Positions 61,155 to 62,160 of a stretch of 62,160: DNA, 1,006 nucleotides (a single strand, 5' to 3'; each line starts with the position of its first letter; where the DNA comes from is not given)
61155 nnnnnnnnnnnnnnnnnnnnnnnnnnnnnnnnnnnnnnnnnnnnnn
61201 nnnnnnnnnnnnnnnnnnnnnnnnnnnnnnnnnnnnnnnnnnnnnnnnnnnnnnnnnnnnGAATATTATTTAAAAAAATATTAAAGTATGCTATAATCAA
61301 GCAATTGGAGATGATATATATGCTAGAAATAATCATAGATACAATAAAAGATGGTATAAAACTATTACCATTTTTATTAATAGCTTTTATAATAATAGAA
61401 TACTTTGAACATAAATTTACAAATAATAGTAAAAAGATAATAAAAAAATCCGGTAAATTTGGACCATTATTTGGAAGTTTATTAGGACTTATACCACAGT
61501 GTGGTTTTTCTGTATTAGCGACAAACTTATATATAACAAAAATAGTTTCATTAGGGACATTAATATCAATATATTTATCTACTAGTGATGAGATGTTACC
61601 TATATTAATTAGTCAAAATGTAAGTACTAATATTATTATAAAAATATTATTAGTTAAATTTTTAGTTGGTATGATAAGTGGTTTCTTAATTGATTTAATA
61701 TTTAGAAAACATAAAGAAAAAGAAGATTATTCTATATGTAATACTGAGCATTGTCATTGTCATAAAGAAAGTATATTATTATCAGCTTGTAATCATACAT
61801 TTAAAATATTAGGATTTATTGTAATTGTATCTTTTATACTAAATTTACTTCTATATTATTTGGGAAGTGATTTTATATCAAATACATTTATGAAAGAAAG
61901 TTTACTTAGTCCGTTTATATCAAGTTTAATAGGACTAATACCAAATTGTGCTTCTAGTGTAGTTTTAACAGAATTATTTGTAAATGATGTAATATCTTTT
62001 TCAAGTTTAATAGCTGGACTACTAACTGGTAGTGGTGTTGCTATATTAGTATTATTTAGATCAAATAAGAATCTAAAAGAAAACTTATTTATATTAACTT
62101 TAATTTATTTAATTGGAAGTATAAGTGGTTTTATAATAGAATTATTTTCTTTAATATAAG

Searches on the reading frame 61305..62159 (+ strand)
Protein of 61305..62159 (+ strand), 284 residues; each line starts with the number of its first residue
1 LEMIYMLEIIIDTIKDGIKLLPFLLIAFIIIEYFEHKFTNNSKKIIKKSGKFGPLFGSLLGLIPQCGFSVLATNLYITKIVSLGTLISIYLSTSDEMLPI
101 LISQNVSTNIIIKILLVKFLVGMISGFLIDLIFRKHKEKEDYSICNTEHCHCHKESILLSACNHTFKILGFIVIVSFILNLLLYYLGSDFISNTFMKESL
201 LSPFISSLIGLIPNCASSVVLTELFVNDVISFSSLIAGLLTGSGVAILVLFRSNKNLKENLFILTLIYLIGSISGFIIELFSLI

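Call 106: search_protein_families(library=pfam, proteins=[window:61305-62159:+], max_evalue=0.00001)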
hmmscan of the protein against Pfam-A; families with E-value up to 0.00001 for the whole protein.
window:61305-62159:+ (284 aa): 1 family
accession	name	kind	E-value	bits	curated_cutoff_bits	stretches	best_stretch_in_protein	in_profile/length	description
PF11449.14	ArsP_2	-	2.5e-30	106.3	32.5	2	7-180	3-178/359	Putative, 10TM heavy-metal exporter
